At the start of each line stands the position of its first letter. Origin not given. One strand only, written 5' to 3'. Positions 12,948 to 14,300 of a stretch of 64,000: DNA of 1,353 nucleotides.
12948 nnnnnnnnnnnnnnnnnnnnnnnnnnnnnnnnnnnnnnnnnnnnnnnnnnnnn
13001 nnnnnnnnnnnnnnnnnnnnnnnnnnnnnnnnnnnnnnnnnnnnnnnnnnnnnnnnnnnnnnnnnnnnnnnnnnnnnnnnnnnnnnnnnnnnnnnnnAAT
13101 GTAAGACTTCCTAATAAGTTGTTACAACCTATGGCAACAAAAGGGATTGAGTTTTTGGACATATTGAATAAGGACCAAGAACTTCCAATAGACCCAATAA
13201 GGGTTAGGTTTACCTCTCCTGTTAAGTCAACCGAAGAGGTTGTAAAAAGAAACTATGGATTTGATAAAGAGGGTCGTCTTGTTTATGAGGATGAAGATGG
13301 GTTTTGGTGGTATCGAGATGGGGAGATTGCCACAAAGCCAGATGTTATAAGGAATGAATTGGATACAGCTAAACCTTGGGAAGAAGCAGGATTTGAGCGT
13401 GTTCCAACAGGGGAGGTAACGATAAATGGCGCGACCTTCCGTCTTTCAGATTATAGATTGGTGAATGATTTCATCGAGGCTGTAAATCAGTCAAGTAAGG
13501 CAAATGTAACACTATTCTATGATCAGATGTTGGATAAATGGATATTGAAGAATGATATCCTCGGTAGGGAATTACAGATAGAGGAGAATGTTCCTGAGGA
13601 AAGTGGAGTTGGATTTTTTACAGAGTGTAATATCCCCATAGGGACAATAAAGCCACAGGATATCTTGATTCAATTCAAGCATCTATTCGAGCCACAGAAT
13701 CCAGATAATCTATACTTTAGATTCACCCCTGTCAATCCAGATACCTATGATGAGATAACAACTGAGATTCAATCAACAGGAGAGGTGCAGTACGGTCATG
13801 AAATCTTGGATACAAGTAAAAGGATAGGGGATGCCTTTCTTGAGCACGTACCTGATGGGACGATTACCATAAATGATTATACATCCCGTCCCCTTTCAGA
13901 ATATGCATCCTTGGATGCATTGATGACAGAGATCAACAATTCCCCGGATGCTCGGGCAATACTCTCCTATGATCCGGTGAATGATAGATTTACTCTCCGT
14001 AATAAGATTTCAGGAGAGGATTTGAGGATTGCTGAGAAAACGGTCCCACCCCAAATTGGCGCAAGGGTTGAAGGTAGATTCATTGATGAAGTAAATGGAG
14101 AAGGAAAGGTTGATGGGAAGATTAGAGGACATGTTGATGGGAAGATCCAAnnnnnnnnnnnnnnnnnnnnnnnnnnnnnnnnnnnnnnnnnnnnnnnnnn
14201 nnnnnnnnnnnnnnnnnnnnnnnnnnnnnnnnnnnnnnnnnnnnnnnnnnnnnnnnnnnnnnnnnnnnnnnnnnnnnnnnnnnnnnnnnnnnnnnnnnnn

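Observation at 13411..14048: Two duplicated 'flagellin hook IN'-like modules inside the flgE insertion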

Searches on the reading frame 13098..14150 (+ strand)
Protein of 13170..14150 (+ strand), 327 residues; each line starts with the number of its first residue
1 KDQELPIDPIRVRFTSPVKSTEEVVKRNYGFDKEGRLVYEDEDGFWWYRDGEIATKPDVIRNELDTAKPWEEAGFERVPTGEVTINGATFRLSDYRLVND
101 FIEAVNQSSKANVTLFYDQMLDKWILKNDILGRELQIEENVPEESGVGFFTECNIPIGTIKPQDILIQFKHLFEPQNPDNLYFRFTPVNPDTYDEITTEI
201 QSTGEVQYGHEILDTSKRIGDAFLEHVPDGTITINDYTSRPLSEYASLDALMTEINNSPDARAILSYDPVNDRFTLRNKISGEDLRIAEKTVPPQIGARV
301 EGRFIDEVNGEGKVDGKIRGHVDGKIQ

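Call 23: predict_structure(protein=window:13170-14150:+)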
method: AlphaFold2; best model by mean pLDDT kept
length: 327 residues; sequences in the alignment: 1
mean_pLDDT: 35.0   pTM: 0.23
mean pLDDT of the five models: 35.0, 34.6, 32.9, 32.5, 32.3
residues with pLDDT >= 90: 0; 70-90: 0; 50-70: 19; < 50: 308
segments of 3 or more residues with pLDDT < 50: 1-68, 72-243, 260-327
pLDDT, mean of each block of 10 residues (from residue 1): 29 25 30 38 41 38 42 43 31 33 37 36 38 36 27 26 27 27 25 26 24 35 41 43 53 54 40 40 34 30 35 36 31
secondary structure, 60 per line:
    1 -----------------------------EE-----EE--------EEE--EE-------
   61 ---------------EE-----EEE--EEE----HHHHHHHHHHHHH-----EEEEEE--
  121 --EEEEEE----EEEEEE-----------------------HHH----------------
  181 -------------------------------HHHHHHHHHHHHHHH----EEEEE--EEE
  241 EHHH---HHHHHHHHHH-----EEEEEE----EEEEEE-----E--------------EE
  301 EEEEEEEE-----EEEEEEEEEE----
elements in order: E47-49 E83-85 E88-90 H95-107 E113-118 E123-128 E133-138 H212-226 E231-235 E238-241 H248-257 E263-268 E273-278 E299-308 E314-323

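Call 43: find_homologous_proteins(query=A6, max_evalue=0.001)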
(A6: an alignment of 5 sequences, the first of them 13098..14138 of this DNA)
Query A6 (5 sequences) (347 aa, profile of the alignment): 5 proteins with E <= 0.001 among 5803 candidates.
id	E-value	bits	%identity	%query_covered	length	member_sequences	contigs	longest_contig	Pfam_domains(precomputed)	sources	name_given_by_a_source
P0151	1.3e-8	52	24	63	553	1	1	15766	PF07195.18,PF02465.24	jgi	jgi:flagellar hook-associated protein 2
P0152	1.8e-8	52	25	64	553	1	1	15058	PF07195.18,PF02465.24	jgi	jgi:flagellar hook-associated protein 2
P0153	7.2e-8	50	24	63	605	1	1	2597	PF07195.18,PF02465.24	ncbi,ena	-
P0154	1.2e-7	49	24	63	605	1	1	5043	PF07195.18,PF02465.24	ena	-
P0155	1.1e-6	46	25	66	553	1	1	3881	PF07195.18,PF02465.24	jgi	jgi:flagellar hook-associated protein 2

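Call 52: predict_structure(alignment_id=A6)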
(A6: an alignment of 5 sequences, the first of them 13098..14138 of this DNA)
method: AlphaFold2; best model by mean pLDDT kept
length: 347 residues; sequences in the alignment: 5
mean_pLDDT: 60.5   pTM: 0.40
mean pLDDT of the five models: 60.5, 56.9, 55.1, 52.0, 50.8
residues with pLDDT >= 90: 38; 70-90: 122; 50-70: 51; < 50: 136
segments of 3 or more residues with pLDDT < 50: 1-50, 187-235, 313-347
pLDDT, mean of each block of 10 residues (from residue 1): 28 32 40 29 35 72 76 78 71 85 91 94 94 88 69 72 80 80 55 31 34 42 31 54 66 73 84 87 82 61 62 37 30 32 32
secondary structure, 60 per line:
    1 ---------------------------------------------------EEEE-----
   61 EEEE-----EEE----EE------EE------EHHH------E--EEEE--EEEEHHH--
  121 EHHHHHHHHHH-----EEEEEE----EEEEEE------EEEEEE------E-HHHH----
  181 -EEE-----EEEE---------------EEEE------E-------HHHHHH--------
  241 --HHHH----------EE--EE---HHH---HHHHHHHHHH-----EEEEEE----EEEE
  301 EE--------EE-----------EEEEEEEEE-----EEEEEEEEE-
elements in order: E52-55 E61-64 E70-72 E106-109 E112-115 H122-131 E137-142 E147-152 E159-164 H173-176 E182-184 E190-193 E209-212 H227-232 H243-246 H272-281 E287-292 E297-302 E324-332 E338-346

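Call 54: fold_search(model_id=the predicted structure, library=pdb)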
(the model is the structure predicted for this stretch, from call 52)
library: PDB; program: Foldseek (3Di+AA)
matches with E <= 10: 78; with E <= 0.001: 0
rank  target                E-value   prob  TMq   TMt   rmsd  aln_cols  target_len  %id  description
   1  8kee_C                4.0e-01  0.84  0.16  0.12   4.7        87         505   14  Cyanophage A-1(L) sheath-tube (released 2024-04-10)
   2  8kee_A                1.3e+00  0.47  0.16  0.12   5.1        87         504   14  Cyanophage A-1(L) sheath-tube (released 2024-04-10)
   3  9cpc_4I               1.6e+00  0.01  0.08  0.06  38.9       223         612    8  Atomic model of porcine brain ventricles cilia doublet microtubule (48-nm periodicity) (released 2024-10-23)
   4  7qsd_C                1.7e+00  0.02  0.08  0.11  20.0       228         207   12  Bovine complex I in the active state at 3.1 A (released 2022-03-02)
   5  9au6_A                1.9e+00  0.04  0.15  0.08  21.7       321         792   12  Cryo-EM of Geovibrio thiophilus flagellum (released 2024-11-13)
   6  4f4o_C                2.1e+00  0.01  0.08  0.09  26.0       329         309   12  Structure of the Haptoglobin-Haemoglobin Complex (released 2012-08-29)
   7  8otz_Ad               2.7e+00  0.01  0.08  0.06  43.2       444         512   13  48-nm repeat of the native axonemal doublet microtubule from bovine sperm (released 2023-11-22)
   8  9gda_D                2.9e+00  0.01  0.08  0.04  15.3       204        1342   12  RNAP-TopoI complex on duplex scaffold (released 2025-11-05)
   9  7qso_C                3.2e+00  0.01  0.07  0.11  19.9       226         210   11  Bovine complex I in lipid nanodisc, State 3 (Slack) (released 2022-05-25)
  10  5lnl_I                3.8e+00  0.03  0.06  0.10  13.2        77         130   16  Crystal structure of Hsf 1608-1749 putative domain 1 (released 2017-02-15)
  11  9cwt_P                4.0e+00  0.02  0.08  0.12  16.9       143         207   11  Human kidney respiratory complex I (released 2025-08-06)
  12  6zr2_C                4.0e+00  0.01  0.07  0.10  20.1       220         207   12  Cryo-EM structure of respiratory complex I in the active state from Mus musculus at 3.1 A (released 2020-10-21)
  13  5ix1_B                4.0e+00  0.01  0.07  0.06  24.7       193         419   14  Crystal structure of mouse Morc3 ATPase-CW cassette in complex with AMPPNP and H3K4me3 peptide (released 2016-08-17)
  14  7u0q_G                4.7e+00  0.01  0.10  0.14  17.9       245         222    6  SARS-Cov2 S protein structure in complex with neutralizing monoclonal antibody 002-02 (released 2023-03-01)
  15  6eph_B                5.0e+00  0.02  0.10  0.09  12.7       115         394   19  Structure of the epsilon_1 / zeta_1 antitoxin toxin system from Neisseria gonorrhoeae in complex with UNAM. (released 2018-05-02)
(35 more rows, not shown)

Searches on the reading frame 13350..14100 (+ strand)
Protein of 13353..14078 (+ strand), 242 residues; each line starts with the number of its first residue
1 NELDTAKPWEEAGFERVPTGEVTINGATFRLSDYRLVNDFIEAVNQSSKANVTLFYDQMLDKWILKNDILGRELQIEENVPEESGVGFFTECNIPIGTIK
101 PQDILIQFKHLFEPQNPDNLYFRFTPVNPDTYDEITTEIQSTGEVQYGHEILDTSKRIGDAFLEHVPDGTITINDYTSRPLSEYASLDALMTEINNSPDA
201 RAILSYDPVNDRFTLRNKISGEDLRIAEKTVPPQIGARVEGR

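Call 5: search_protein_families(library=pfam, proteins=[window:13350-14100:+], max_evalue=10)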
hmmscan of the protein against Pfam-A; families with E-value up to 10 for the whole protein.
window:13350-14100:+ (250 aa): 0 families

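Call 9: find_homologous_proteins(query=window:13353-14078:+, max_evalue=0.001)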
Query window:13353-14078:+: 329 candidates shared short words with the query, none scored E <= 0.001.

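Call 13: find_related_loci(query=window:13353-14063:+, collection=genome_contigs, flank=10000)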
Query window:13353-14063:+ (237 aa) in genome_contigs; peptide patterns used: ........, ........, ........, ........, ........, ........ (x = any residue, [..] = any of these).
140 stretches matched a pattern; 16 encode a relative of the query (tblastn E <= 1e-3); 16 distinct loci.
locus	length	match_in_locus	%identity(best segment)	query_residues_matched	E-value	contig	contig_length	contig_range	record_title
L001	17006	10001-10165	45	122-179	9e-8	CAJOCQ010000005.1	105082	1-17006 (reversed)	uncultured Selenomonadaceae bacterium isolate Sheep_1_mag_18 genome assembly, contig: scaffold_74, whole genome shotgun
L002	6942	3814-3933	55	186-227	4e-6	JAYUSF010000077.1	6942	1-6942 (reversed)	MAG: Verrucomicrobiota bacterium isolate GL117_UP_concoct_13 GL117_UP_concoct_13_76, whole genome shotgun sequence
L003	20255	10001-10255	33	148-222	2e-5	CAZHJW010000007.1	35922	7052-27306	MAG TPA_asm: uncultured Pedosphaera sp. isolate SRP077602_co9_528 genome assembly, contig: NODE_1080_length_35922_cov_9.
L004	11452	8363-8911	24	15-237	4e-5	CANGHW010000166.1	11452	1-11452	MAG: Opitutae bacterium isolate Jr-28jun17-119 genome assembly, contig: Jr-28jun17-C8413, whole genome shotgun sequence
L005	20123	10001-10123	50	184-222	9e-5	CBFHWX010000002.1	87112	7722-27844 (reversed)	MAG: Limisphaerales bacterium isolate Co_bin_191_indper genome assembly, contig: Co_bin_191_indper_c2, whole genome shot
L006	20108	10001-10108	51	186-222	7e-5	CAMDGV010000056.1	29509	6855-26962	MAG: Akkermansia muciniphila isolate MsH-30apr19-79 genome assembly, contig: MsH-30apr19-C2533, whole genome shotgun seq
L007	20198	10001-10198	50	3-222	1e-4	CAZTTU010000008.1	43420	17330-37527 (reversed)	MAG TPA_asm: uncultured Verrucomicrobiota bacterium isolate SRP260945_co1_472 genome assembly, contig: NODE_1145_length_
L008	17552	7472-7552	56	196-222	1e-4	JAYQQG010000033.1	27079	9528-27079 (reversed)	MAG: Verrucomicrobiales bacterium isolate SD3111_S41.rosella.009 NODE_434_length_27079_cov_5.84709, whole genome shotgun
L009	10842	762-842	56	196-222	1e-4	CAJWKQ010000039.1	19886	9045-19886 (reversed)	MAG TPA_asm: uncultured Verrucomicrobiales bacterium isolate ERR599156_bin.66_MetaBAT_v2.12.1_MAG genome assembly, conti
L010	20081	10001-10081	56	196-222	1e-4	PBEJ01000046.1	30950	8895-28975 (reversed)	MAG: Verrucomicrobiales bacterium isolate SP324 168727, whole genome shotgun sequence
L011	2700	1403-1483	56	196-222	1e-4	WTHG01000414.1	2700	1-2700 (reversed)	MAG: Verrucomicrobiales bacterium isolate PL34863bin_20 NODE_36454_length_2700_cov_4.611720, whole genome shotgun sequen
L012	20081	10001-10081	56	196-222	1e-4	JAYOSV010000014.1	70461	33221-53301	MAG: Verrucomicrobiales bacterium isolate 139566_S167_rosella_bins.tsv.006 NODE_278_length_70461_cov_7.254609, whole gen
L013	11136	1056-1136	56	196-222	2e-4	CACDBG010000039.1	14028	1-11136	uncultured Verrucomicrobia bacterium isolate AG-365-D08 genome assembly, contig: AG-365-D08_NODE_39, whole genome shotgu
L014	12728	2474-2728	30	148-222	2e-4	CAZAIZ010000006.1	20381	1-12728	MAG TPA_asm: uncultured Pedosphaera sp. isolate SRP260945_co1_342 genome assembly, contig: NODE_4090_length_20381_cov_10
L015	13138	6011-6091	56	196-222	2e-4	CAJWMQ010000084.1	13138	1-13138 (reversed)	MAG TPA_asm: uncultured Verrucomicrobiales bacterium isolate ERR599032_bin.34_MetaBAT_v2.12.1_MAG genome assembly, conti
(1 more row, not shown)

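Call 19: search_protein_families(library=pfam, proteins=[L004:7940-9667:+, L007:9332-11287:+, L003:9389-11335:+], max_evalue=1)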
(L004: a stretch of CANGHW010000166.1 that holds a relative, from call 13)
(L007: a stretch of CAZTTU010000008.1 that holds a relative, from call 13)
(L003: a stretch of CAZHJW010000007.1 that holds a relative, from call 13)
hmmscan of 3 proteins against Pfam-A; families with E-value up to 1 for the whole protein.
L004:7940-9667:+ (576 aa): 7 families
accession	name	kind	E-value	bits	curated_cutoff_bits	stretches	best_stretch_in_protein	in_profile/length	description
PF07195.17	FliD_C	-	5.8e-34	118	25.4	1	336-560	1-235/236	Flagellar hook-associated protein 2 C-terminus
PF02465.23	FliD_N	-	9.2e-18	65.1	24.8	1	14-109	1-95/97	Flagellar hook-associated protein 2 N-terminus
PF09074.15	Mer2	-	0.0088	16.3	27.7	1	480-569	42-131/193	Mer2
PF07200.18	Mod_r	-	0.3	11.5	30.1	1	501-572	17-90/146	Modifier of rudimentary (Mod(r)) protein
PF20140.4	DUF6530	-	0.3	11.4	23.7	0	504-552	102-150/159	Family of unknown function (DUF6530)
PF24850.1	CC_BshC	-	0.32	11.3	27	1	483-559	38-115/159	Bacillithiol biosynthesis BshC, C-terminal coiled-coil domain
PF18914.6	DUF5666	-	0.41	11.4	27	0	142-158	5-21/60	Domain of unknown function (DUF5666)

L007:9332-11287:+ (652 aa): 3 families
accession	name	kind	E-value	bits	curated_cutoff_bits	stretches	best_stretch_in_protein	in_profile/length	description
PF07195.17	FliD_C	-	1.5e-28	100.3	25.4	1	445-638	35-236/236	Flagellar hook-associated protein 2 C-terminus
PF02465.23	FliD_N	-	1.1e-22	80.9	24.8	1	10-104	1-96/97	Flagellar hook-associated protein 2 N-terminus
PF20072.4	DUF6468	-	0.27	11.8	26.9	1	454-510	2-58/76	Domain of unknown function (DUF6468)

L003:9389-11335:+ (649 aa): 7 families
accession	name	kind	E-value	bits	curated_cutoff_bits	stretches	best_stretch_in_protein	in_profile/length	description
PF07195.17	FliD_C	-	3e-26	92.7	25.4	1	446-638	38-235/236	Flagellar hook-associated protein 2 C-terminus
PF02465.23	FliD_N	-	1.2e-22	80.8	24.8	1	10-105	1-97/97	Flagellar hook-associated protein 2 N-terminus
PF08937.16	ThsB_TIR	-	0.0067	17.3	21.2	1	435-508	23-96/100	Thoeris protein ThsB, TIR-like domain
PF02520.22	ANIS5_cation-bd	-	0.027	15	29.3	1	591-641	27-76/109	SXP/RAL-2 family protein Ani s 5-like, metal-binding domain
PF07926.17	TPR_MLP1_2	-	0.053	14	36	0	596-641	4-49/129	TPR/MLP1/MLP2-like protein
PF11690.13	DUF3287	-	0.066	13.5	27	1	568-620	37-90/121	Protein of unknown function (DUF3287)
PF01060.29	TTR-52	-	0.28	12.3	24.9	0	231-265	32-66/79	Transthyretin-like family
